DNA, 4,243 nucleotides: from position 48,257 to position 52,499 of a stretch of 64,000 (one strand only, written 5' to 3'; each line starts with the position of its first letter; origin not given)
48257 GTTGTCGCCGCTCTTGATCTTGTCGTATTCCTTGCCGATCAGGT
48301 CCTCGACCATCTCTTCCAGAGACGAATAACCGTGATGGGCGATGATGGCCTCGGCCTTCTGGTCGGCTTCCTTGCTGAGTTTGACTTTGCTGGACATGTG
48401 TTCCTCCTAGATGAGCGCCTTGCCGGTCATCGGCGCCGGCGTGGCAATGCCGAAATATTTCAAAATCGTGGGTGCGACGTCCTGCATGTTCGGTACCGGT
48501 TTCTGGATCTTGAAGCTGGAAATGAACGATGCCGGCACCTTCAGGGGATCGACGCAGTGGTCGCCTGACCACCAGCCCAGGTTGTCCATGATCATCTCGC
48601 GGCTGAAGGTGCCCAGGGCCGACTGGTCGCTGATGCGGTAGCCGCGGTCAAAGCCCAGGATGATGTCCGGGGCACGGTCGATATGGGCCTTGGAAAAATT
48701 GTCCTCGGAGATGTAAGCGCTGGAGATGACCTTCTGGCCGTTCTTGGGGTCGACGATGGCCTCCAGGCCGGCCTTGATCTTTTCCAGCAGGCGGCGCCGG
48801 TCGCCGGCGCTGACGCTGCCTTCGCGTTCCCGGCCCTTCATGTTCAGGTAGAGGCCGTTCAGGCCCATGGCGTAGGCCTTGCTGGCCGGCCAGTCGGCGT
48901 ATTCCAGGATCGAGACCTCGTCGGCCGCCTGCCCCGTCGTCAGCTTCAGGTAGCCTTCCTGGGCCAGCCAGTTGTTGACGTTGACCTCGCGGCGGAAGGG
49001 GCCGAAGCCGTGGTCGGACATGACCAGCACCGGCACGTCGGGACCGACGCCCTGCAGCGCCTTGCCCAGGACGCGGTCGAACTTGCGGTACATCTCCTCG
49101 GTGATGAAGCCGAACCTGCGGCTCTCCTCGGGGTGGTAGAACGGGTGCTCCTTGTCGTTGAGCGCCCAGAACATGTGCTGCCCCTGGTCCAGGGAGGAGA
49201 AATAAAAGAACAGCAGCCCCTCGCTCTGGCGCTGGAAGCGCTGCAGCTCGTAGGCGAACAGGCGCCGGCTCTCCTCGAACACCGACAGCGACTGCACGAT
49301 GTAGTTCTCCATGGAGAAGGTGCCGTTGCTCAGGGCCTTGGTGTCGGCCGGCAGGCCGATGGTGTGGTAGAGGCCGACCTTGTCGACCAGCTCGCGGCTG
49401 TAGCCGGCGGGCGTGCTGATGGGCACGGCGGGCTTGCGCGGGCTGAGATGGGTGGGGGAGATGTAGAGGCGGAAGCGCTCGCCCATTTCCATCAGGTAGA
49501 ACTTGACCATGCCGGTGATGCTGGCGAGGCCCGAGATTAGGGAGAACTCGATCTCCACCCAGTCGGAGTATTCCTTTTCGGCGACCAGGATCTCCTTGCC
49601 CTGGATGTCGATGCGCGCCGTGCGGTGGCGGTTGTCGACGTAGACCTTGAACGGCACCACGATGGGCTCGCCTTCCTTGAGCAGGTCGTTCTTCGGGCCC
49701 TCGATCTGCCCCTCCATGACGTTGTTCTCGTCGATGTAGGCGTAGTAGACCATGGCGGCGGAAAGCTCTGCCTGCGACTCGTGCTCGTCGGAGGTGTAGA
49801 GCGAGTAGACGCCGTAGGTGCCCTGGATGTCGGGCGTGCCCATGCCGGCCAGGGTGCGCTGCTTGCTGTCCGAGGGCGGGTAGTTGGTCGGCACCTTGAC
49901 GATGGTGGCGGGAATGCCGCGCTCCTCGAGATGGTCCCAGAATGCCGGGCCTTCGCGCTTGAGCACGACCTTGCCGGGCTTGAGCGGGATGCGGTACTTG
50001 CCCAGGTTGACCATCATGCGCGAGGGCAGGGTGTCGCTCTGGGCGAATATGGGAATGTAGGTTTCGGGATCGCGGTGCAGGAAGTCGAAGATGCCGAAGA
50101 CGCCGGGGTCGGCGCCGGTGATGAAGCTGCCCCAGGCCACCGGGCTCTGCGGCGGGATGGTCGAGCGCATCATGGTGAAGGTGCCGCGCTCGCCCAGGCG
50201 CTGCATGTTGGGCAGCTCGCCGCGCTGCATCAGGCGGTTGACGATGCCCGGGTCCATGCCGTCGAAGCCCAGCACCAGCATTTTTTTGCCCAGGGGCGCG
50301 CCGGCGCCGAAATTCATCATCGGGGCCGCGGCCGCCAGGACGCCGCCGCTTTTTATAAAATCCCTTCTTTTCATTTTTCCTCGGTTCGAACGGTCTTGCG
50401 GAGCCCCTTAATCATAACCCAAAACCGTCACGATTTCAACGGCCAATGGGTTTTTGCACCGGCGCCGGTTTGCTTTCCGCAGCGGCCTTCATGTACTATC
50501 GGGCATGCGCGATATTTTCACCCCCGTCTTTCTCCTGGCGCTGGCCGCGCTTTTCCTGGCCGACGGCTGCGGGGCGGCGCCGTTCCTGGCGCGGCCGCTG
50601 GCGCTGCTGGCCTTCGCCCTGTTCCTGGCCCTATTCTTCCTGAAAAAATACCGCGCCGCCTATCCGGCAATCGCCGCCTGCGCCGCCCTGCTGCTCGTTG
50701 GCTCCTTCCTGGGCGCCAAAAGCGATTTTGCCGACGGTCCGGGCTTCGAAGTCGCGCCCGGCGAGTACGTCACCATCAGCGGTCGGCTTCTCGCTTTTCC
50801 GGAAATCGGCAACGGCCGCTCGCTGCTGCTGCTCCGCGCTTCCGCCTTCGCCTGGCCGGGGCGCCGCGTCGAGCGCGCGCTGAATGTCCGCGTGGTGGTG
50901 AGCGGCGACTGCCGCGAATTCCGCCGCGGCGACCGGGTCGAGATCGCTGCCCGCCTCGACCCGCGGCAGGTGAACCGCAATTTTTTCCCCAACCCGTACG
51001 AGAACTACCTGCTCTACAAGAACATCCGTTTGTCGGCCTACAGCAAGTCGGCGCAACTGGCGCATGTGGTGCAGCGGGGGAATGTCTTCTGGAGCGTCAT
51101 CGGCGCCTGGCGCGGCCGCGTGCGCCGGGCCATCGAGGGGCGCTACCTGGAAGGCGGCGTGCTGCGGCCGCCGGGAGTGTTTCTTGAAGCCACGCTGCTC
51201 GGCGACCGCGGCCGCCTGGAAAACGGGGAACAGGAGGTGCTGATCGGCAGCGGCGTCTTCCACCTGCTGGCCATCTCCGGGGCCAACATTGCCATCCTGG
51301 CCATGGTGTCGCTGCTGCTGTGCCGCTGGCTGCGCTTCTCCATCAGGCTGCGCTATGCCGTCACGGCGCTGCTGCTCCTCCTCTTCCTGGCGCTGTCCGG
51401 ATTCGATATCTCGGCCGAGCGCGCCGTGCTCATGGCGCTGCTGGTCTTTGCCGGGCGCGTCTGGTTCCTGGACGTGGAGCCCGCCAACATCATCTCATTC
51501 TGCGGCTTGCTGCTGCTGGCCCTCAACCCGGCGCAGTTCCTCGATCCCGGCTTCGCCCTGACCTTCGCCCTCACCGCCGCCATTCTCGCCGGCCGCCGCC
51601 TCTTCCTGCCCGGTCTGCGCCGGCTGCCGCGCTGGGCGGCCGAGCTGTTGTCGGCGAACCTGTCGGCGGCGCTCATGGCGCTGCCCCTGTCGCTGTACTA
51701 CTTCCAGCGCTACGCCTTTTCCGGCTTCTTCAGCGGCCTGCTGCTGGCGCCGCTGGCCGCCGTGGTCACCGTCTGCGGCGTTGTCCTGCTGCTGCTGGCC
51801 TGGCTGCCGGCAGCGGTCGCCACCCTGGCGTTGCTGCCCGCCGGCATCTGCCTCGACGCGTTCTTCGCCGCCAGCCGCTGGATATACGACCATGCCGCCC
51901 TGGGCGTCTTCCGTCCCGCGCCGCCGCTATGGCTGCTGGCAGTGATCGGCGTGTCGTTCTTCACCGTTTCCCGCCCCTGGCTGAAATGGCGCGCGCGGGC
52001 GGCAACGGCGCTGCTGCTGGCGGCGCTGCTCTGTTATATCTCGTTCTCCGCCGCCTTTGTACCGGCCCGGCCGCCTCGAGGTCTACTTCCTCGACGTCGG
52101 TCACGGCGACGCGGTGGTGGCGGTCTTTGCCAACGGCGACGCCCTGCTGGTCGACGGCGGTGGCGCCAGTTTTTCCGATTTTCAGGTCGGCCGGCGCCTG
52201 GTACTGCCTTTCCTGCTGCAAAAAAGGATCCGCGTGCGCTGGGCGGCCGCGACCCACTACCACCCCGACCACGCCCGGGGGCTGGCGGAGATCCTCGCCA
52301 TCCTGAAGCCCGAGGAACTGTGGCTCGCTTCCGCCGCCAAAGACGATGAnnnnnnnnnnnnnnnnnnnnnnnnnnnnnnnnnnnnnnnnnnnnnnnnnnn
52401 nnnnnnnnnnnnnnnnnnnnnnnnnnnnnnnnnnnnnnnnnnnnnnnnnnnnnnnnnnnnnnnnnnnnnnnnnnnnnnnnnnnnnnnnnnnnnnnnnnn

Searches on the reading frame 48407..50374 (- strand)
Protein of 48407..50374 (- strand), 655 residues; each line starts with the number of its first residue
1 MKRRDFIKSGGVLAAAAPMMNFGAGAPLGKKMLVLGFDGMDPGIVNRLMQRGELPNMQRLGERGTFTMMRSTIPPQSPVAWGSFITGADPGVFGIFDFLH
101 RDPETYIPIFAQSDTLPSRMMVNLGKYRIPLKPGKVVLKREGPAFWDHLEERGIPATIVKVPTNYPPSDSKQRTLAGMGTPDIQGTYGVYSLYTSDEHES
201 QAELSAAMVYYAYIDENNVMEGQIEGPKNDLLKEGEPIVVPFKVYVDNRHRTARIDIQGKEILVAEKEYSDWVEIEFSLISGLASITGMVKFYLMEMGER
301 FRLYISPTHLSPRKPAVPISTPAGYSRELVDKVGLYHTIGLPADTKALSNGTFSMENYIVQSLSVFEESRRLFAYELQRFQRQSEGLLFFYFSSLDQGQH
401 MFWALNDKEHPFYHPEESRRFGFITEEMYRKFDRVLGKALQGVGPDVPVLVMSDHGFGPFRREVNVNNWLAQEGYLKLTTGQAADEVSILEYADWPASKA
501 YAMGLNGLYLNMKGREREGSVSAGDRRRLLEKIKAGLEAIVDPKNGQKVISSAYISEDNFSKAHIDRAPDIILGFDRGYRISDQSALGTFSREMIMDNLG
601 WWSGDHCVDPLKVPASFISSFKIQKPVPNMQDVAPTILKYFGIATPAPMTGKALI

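Call 18: search_protein_families(library=pfam, proteins=[window:48407-50374:-], max_evalue=0.001)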
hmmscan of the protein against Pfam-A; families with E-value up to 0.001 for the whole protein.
window:48407-50374:- (655 aa): 2 families
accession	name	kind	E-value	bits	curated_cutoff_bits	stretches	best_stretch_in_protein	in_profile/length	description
PF01663.27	Phosphodiest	-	3.5e-36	125.9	23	2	375-585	148-327/342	Type I phosphodiesterase / nucleotide pyrophosphatase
PF10518.14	TAT_signal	-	0.00053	20.2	22.7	0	1-17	2-18/21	TAT (twin-arginine translocation) pathway signal sequence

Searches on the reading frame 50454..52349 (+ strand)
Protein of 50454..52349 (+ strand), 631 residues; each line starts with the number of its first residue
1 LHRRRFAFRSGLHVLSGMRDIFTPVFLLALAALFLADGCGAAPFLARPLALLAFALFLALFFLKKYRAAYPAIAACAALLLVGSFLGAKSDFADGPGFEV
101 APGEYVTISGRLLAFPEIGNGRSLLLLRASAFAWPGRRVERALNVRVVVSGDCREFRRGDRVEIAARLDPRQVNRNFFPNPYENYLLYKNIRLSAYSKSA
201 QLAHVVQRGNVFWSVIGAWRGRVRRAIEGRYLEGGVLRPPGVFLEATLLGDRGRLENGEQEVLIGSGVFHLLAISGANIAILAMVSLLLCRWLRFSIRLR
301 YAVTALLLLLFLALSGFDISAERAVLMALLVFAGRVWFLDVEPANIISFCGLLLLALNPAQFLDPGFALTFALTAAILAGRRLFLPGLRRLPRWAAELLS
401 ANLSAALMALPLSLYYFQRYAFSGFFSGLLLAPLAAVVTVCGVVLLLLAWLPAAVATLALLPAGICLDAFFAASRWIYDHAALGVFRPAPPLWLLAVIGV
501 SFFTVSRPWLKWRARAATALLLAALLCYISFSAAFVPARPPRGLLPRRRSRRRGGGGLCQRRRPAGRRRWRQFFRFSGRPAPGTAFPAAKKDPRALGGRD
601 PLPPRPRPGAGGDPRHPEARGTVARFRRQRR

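Call 18: search_protein_families(library=pfam, proteins=[window:50454-52349:+], max_evalue=0.001)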
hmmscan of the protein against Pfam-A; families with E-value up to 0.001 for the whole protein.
window:50454-52349:+ (631 aa): 2 families
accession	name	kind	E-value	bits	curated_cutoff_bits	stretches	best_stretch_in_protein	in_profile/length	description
PF03772.21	Competence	-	3.3e-43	148.4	23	1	248-507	2-265/270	Competence protein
PF13567.11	DUF4131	-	3.8e-13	49.9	31.6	1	44-201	5-163/165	Domain of unknown function (DUF4131)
